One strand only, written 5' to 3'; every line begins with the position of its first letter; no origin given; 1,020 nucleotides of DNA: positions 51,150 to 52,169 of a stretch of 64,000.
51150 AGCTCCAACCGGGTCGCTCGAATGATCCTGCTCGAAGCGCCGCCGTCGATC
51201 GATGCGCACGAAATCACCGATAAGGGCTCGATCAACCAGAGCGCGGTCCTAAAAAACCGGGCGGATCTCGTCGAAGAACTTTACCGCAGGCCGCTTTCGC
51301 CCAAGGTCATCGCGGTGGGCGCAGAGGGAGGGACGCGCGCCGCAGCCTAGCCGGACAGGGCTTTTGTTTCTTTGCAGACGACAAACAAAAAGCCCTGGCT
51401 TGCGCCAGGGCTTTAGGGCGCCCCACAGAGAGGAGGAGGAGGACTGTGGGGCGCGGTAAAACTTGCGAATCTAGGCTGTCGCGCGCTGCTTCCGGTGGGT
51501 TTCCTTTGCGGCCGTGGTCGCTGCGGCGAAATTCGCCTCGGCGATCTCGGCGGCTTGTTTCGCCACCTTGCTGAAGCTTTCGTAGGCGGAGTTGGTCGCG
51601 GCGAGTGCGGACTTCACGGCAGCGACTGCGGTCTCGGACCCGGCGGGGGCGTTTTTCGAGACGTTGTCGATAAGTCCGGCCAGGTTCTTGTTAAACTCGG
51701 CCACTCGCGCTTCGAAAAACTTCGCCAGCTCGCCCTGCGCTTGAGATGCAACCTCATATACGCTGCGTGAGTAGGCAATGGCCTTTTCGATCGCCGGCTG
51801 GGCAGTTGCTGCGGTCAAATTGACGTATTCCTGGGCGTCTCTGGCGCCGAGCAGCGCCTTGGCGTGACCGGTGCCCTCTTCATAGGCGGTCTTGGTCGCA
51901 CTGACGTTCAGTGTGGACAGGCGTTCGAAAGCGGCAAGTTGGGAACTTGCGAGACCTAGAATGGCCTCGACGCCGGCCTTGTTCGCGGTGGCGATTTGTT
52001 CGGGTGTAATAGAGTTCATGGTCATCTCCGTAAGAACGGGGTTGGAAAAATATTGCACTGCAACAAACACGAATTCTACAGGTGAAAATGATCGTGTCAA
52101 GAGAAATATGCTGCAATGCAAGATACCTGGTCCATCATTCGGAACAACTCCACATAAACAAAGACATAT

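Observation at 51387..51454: Second anti-SD loop element, in the phasin 3' UTR, with the same architecture as 11140-11251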

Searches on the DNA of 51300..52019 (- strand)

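Call 7: search_rna_families(source=window, start=51300, end=51520, threshold=evalue, max_evalue=10, show_alignments=4)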
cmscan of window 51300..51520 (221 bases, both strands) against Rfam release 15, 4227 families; matches with E-value up to 10: 23.
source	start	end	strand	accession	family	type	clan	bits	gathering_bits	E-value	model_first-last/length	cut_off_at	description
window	51386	51464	-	RF02344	ar14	Gene; sRNA;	-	29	58.8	0.00059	1-123/123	no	Alphaproteobacterial ar14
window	51380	51462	-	RF02353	BjrC68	Gene; sRNA;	-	26.8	39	3e-05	1-82/82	no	Bradyrhizobiaceae sRNA BjrC68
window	51384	51443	-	RF02837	anti-hemB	Gene; sRNA;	-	23.2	49.5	0.0014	1-81/81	no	Burkholderia RNA 7 (anti-hemB)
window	51376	51440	-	RF00519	suhB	Gene; sRNA;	CL00108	21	41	0.022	1-77/77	no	Makes More Granules Regulator RNA (mmgR)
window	51384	51445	-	RF02278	Betaproteobacteria_toxic_sRNA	Gene; sRNA;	-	18.3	50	0.14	1-64/64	no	Betaproteobacteria toxic small RNA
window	51386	51416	-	RF04001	mir-7918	Gene; miRNA;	-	18.2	80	0.19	1-58/58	no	mir-7918 microRNA precursor family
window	51388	51416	-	RF01519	CC0196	Gene; sRNA;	-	18.1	35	0.052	30-58/58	no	Caulobacter sRNA CC0196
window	51347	51409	+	RF03235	mir-2543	Gene; miRNA;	-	17.2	70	0.42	1-116/116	no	mir-2543 microRNA precursor family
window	51345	51411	-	RF00246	mir-135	Gene; miRNA;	-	17.1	59.2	0.42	1-88/88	no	mir-135 microRNA precursor family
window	51300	51413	+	RF02236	asX2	Gene; sRNA;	-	16.9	70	0.38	1-87/87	no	Xanthomonas sRNA asX2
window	51405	51466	-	RF04274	mir-9223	Gene; miRNA;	-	16.6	53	0.66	1-76/76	no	mir-9223 microRNA precursor family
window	51384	51425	-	RF02399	NsiR1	Gene; sRNA;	-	15.1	39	1.1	1-60/60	no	Nitrogen stress-induced RNA 1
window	51384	51475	-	RF02877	NmsRb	Gene; sRNA;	-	14.8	52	4.9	1-91/91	no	Neisseria metabolic switch regulator b (RcoF1/NgncR163)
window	51357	51396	-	RF00053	mir-7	Gene; miRNA;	-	14.5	51.8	2.3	27-67/91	no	mir-7 microRNA precursor family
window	51340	51417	-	RF00639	mir-515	Gene; miRNA;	CL00096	14.2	68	4.7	1-87/87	no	mir-515 microRNA precursor family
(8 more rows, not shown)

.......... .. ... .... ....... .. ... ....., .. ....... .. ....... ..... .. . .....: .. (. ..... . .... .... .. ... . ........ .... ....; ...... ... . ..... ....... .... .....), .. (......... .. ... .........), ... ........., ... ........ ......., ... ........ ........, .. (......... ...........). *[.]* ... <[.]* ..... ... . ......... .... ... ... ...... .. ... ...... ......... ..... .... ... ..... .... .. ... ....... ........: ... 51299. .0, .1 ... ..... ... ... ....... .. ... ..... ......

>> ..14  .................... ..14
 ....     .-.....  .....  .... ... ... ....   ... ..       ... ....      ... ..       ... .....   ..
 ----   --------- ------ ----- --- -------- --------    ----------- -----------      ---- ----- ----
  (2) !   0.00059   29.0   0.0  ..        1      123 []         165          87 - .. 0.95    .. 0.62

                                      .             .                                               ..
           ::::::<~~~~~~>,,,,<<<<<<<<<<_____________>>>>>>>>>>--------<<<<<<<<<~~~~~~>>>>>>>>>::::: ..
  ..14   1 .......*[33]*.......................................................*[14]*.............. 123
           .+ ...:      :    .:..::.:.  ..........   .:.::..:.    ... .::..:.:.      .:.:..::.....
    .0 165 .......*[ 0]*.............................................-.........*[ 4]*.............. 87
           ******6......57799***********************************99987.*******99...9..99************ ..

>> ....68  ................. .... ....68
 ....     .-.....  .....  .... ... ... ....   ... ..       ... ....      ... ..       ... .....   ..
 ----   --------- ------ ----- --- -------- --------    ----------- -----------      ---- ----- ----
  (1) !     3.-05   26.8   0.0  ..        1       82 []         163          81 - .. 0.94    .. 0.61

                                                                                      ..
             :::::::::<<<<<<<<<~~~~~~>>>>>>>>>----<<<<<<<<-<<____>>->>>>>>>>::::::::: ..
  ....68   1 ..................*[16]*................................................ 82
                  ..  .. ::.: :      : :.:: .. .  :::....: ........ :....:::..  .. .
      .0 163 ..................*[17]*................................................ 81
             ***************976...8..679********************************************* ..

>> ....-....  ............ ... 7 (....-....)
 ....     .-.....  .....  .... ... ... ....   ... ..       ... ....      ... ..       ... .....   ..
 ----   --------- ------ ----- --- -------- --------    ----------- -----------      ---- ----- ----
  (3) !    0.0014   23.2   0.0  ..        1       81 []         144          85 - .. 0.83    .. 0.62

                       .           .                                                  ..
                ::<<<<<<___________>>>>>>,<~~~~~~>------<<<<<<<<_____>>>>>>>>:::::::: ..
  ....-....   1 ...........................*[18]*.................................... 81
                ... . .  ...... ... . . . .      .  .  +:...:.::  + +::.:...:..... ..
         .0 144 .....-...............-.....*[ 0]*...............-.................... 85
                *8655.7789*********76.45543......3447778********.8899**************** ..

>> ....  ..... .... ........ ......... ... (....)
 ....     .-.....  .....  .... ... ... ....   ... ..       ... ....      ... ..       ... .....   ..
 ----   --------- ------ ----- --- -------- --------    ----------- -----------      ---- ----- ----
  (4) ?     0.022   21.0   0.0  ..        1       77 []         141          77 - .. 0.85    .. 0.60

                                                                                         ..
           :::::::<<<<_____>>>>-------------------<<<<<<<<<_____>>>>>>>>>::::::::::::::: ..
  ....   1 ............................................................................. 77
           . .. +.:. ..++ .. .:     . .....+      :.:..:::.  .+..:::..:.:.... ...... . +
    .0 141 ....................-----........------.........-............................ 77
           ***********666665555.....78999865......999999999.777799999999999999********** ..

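Call 35: build_rna_model(alignment_id=A3, structure=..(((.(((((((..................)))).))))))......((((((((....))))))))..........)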
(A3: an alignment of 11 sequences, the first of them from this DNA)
Model R1 built from alignment A3 (11 sequences, 78 columns); structure: as given.
model positions 74; base pairs 18; branch points 1; effective number of sequences 1.3; information 0.763 bits per position. Calibrated on 0.2 Mb of random sequence (short: E-values are rough).
structure used (alignment columns):
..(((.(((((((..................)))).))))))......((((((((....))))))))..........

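Call 36: search_with_rna_model(model_id=R1, source=window, max_evalue=10, show_alignments=4)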
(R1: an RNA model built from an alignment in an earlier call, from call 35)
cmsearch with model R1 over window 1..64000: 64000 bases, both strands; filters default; matches with E-value up to 10: 8.
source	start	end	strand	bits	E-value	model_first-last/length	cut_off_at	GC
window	51382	51456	-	95.7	2e-24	1-74/74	no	0.65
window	11151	11252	+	16.2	0.013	1-74/74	no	0.59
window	51389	51411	+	16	0.014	42-64/74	no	0.7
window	39235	39300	-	11.7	0.22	1-74/74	no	0.61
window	7141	7236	-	10.7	0.39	1-74/74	no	0.7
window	31092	31166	-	8.1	2.1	1-74/74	no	0.71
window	20594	20699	-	7.6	2.9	1-74/74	no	0.73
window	53098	53125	+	6.4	6.1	6-35/74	no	0.79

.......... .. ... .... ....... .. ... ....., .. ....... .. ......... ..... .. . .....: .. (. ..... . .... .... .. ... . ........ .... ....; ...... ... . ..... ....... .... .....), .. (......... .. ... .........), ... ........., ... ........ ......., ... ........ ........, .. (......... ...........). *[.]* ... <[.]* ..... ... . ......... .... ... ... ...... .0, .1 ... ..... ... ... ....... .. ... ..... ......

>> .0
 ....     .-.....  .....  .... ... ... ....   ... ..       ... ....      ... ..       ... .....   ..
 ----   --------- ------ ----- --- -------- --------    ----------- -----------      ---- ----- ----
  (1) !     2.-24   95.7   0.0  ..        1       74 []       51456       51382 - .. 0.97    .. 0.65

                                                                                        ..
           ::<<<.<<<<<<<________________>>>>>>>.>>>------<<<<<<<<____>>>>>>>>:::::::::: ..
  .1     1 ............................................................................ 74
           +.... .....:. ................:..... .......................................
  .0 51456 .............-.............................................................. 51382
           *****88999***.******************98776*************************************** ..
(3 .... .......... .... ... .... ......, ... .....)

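Call 37: search_with_rna_model(model_id=R1, sources=[L001, L002, L003, L004, L005, L006, L007, L008, L009, L010, L011, L012, L013, L014, L015, L016, L017, L018, L019, L020, L021, L022, L023, L024, L025, L026, L027, L028, L029, L030, L031, L032, L033, L034, L035, L036, L037, L038, L039, L040, L041, L042, L043, L044, L045, L046, L047, L048, L049, L050, L051, L052, L053, L054, L055, L056, L057, L058, L059, L060, L061, L062, L063, L064, L065, L066, L067, L068, L069, L070, L071, L072, L073, L074, L075, L076, L077, L078, L079, L080], max_evalue=1)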
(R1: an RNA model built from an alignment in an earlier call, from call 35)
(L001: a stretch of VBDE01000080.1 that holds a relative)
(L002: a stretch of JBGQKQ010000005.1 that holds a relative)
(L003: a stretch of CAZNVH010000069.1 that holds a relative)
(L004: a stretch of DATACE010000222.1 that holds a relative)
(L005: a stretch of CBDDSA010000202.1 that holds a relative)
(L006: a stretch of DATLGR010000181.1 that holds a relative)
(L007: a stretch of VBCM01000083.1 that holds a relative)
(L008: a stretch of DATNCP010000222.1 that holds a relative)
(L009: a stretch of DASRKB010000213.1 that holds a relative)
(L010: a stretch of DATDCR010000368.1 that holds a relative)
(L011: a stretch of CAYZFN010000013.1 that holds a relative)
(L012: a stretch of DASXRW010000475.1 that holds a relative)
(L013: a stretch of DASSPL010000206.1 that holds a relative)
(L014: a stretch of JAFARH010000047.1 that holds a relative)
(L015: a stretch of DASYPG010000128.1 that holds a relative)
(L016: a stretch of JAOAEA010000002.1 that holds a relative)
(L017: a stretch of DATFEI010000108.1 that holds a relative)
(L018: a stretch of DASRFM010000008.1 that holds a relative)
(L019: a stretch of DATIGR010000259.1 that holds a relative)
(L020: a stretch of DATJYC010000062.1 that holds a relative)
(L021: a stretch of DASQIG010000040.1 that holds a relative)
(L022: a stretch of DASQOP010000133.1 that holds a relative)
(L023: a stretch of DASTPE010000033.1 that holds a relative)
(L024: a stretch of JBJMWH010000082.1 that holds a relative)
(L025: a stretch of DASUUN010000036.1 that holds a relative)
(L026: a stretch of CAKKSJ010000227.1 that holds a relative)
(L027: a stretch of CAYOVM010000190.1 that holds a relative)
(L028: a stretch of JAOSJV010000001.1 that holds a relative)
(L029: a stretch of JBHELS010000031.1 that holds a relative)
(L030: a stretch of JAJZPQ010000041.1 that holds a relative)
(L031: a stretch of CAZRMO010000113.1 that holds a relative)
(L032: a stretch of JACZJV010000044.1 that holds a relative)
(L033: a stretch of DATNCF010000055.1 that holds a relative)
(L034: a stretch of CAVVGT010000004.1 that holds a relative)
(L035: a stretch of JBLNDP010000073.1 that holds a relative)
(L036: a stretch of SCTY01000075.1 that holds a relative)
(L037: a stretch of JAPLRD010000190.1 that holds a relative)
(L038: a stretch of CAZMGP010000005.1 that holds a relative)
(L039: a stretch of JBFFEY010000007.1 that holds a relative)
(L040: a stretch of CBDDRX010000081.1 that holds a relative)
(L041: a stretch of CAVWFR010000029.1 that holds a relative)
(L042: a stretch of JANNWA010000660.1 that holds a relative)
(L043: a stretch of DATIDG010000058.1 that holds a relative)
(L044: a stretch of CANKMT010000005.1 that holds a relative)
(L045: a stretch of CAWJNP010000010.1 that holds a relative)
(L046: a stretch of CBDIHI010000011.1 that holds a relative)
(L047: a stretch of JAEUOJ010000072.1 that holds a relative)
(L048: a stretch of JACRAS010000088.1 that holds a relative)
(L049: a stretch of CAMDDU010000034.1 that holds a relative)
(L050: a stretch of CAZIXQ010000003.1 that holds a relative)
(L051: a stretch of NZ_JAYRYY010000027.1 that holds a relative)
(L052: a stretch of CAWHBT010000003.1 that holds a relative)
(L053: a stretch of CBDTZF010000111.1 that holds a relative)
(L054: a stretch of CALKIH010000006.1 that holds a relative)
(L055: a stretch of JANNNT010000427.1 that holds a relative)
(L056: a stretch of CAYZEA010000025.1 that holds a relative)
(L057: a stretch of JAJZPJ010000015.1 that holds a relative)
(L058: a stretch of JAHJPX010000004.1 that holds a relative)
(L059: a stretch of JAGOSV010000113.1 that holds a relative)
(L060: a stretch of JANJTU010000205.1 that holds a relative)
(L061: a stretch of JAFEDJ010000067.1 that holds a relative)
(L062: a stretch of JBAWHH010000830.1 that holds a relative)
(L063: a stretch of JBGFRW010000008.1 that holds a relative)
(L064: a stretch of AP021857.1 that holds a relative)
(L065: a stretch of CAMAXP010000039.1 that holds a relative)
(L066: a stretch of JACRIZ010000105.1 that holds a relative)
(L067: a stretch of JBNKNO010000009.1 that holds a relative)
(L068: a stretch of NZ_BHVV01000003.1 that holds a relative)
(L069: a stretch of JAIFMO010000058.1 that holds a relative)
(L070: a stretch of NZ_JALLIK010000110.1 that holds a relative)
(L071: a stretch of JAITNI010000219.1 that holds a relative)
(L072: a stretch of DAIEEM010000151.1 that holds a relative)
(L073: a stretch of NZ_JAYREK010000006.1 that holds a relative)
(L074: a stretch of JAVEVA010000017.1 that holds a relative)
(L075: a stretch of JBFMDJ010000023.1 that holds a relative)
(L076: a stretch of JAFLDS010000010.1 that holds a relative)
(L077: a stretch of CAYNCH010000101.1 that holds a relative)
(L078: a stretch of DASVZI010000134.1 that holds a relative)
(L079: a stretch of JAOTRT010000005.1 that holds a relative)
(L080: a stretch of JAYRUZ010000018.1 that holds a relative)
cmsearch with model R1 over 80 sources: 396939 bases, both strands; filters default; matches with E-value up to 1: 61.
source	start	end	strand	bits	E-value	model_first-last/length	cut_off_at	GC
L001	3054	3127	+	104.3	5.7e-26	1-74/74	no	0.65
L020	3049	3124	+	101.7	2.8e-25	1-74/74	no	0.68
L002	3052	3124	+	100.3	6.8e-25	1-74/74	no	0.67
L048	3084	3145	+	37.9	8.9e-08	1-74/74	no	0.66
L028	3021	3095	+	33.7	1.3e-06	1-74/74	no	0.63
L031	3048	3141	+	30.8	7.7e-06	1-74/74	no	0.64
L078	3068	3147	+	29.7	1.6e-05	1-74/74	no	0.57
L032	3176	3240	+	29.4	1.9e-05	1-74/74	no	0.72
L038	3055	3153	+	29.3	2.1e-05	1-74/74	no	0.65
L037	3081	3145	+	29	2.5e-05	1-74/74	no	0.71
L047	3775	3828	+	28.3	3.8e-05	1-74/74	no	0.56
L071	2841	2885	+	27.3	7.2e-05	1-74/74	no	0.62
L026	1075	1135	+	26.4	0.00013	1-74/74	no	0.69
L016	3083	3146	+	26.3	0.00013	1-74/74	no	0.62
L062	736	790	+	25.3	0.00026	1-74/74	no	0.65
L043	3020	3082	+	25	0.0003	1-74/74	no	0.56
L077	3069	3146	+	24.4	0.00044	1-74/74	no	0.53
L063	3062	3133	+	24.2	0.00052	1-74/74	no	0.54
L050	3026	3087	+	24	0.00056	1-74/74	no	0.65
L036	3064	3113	+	23.8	0.00065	1-74/74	no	0.58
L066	3044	3121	+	21.4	0.0029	1-74/74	no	0.56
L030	3085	3145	+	21.1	0.0036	1-74/74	no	0.64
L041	3033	3081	+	20.9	0.004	1-74/74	no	0.65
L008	3095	3142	+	20.9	0.004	1-74/74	no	0.56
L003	1814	1855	+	20.8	0.0043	1-74/74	no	0.52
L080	3699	3761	-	20.7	0.0047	1-74/74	no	0.48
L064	3071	3129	+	20.5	0.0052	1-74/74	no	0.64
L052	3012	3089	+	20.1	0.0065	1-74/74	no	0.67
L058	3044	3121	+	20.1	0.0067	1-74/74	no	0.58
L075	3076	3134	+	20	0.0071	1-74/74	no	0.59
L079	3050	3123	+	19.3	0.011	1-74/74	no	0.54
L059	3113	3166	+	19.2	0.012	1-74/74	no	0.59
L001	3098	3120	-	19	0.013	42-64/74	no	0.65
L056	3073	3128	+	18.6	0.017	1-74/74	no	0.57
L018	3079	3137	+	18.2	0.022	1-74/74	no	0.54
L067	3083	3148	-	18.2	0.023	1-74/74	no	0.59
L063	3104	3126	-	18.1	0.023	42-64/74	no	0.78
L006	2171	2217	+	18.1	0.024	1-74/74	no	0.57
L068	3090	3132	+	18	0.025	1-74/74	no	0.67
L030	3108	3168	-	17.3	0.039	1-74/74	no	0.59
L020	3085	3151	-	17.1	0.046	1-74/74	no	0.69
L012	3121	3160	+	16.8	0.053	1-74/74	no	0.55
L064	3100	3122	-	16.3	0.072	42-64/74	no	0.7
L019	3069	3125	+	16.3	0.076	1-74/74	no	0.54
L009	3082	3133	+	16.1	0.086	1-74/74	no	0.62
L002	3095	3117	-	16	0.089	42-64/74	no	0.7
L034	3031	3085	+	15.8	0.099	1-74/74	no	0.6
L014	1223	1289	+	15.8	0.1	1-74/74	no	0.54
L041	3052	3074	-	14.9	0.18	42-64/74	no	0.65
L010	3076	3142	+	14.2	0.27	1-74/74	no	0.49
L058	3090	3114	-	14.1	0.3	42-64/74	no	0.72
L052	5207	5297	+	14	0.32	1-74/74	no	0.69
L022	581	647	+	13.4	0.45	1-74/74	no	0.54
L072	3052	3128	+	13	0.6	1-74/74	no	0.61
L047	3791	3838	-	12.9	0.62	1-74/74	no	0.56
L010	1766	1830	+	12.9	0.62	1-74/74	no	0.68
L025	1977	2036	-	12.9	0.64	1-74/74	no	0.6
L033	3024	3113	+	12.8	0.66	1-74/74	no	0.59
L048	3053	3083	+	12.8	0.66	6-35/74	no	0.58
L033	2158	2230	+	12.4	0.84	1-74/74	no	0.55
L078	3118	3141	-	12.4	0.89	42-64/74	no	0.71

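Call 39: search_rna_families(sources=[L016, L026, L028, L030, L031, L037, L038, L048, L056, L058, L059, L063, L064, L068, L072, L075, L077, L078, L079, L095], threshold=gathering)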
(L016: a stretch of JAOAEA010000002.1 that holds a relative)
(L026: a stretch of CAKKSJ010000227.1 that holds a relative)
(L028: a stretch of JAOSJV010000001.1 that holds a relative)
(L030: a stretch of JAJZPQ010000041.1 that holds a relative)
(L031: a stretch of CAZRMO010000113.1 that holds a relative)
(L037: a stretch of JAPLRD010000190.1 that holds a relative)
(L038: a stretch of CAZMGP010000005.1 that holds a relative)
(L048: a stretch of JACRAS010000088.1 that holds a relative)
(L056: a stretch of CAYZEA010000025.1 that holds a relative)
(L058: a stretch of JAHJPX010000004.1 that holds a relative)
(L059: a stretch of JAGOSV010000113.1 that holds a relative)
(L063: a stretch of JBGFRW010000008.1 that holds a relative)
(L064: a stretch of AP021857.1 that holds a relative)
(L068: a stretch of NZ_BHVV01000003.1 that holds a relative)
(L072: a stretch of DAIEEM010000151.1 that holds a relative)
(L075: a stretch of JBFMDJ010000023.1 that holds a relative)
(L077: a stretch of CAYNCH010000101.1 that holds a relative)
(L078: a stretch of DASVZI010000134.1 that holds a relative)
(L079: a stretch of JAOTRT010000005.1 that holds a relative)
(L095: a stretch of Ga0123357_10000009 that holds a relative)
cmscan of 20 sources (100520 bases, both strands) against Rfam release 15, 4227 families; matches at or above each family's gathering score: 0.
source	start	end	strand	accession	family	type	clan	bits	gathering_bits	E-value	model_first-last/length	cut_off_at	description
